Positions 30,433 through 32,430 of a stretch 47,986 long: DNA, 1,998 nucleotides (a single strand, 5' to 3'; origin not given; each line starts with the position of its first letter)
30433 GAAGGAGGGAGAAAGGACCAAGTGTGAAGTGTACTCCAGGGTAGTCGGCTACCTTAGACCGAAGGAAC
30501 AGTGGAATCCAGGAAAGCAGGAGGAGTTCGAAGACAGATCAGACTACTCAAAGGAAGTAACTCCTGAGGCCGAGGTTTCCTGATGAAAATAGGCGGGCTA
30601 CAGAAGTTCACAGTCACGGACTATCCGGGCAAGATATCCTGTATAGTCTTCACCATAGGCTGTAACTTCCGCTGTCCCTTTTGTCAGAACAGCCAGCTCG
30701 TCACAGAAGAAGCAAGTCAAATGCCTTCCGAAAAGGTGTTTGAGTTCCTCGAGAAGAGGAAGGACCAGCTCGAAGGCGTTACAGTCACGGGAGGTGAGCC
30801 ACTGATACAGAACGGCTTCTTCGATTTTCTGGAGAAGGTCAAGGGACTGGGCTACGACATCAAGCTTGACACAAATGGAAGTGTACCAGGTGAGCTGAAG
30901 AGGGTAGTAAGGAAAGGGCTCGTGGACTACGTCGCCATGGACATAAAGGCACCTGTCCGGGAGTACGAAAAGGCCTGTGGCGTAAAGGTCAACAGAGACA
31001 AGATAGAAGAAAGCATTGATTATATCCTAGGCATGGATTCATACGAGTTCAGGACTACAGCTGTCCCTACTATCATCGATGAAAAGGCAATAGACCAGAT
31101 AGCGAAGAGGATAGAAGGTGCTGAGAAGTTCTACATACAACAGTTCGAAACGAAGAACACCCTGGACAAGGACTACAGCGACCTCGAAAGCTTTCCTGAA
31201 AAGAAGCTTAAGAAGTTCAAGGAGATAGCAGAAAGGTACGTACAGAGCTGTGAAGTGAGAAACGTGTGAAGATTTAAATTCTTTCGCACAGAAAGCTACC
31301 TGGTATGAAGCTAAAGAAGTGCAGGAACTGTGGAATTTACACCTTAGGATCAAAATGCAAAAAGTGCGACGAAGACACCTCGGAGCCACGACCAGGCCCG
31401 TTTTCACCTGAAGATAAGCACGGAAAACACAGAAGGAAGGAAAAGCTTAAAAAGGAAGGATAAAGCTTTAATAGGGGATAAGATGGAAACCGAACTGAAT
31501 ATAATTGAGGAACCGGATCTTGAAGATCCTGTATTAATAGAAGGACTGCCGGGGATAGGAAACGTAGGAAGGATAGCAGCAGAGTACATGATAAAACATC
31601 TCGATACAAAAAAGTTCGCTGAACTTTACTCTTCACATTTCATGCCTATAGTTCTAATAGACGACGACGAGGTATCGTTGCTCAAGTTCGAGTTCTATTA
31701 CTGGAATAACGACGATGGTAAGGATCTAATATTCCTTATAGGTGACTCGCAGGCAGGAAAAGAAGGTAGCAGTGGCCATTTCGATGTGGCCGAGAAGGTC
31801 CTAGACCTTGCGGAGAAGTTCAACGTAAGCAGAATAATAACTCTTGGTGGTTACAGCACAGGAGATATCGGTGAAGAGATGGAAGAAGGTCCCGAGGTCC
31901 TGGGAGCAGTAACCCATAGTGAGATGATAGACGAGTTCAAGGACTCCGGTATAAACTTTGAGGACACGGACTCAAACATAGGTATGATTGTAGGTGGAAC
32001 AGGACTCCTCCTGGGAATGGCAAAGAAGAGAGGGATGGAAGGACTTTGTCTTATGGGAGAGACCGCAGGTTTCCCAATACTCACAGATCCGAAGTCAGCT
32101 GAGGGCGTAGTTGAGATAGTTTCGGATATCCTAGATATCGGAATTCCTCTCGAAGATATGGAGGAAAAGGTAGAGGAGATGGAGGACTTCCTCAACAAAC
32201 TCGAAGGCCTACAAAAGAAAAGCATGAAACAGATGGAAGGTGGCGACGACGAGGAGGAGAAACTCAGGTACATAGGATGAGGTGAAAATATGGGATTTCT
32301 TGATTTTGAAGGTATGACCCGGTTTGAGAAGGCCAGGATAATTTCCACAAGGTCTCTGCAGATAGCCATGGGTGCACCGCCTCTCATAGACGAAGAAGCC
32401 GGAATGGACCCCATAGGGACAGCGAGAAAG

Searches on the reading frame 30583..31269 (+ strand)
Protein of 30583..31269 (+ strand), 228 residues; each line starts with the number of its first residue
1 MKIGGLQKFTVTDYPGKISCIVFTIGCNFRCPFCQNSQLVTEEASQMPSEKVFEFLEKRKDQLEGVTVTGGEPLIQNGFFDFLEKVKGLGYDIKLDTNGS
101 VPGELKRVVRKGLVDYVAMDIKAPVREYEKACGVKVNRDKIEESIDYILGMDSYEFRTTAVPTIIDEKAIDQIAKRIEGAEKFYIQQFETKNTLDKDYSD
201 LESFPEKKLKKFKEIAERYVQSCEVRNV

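Call 3: search_protein_families(library=pfam, proteins=[window:30583-31269:+])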
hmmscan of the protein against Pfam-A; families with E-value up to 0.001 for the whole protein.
window:30583-31269:+ (228 aa): 2 families
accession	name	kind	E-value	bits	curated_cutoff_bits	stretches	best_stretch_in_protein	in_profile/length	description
PF04055.27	Radical_SAM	-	9.9e-21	75.1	29.5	1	21-154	1-142/166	Radical SAM superfamily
PF13353.11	Fer4_12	-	4.7e-10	40.3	22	1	19-119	7-111/137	4Fe-4S single cluster domain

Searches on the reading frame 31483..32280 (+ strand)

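Call 3: search_protein_families(library=pfam, proteins=[window:31483-32280:+])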
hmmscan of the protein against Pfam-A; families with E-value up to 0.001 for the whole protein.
window:31483-32280:+ (265 aa): 1 family
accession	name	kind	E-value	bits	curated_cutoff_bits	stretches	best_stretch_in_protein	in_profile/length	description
PF09754.15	PAC2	-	6.9e-50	170.3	25.8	1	18-240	1-214/215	PAC2 family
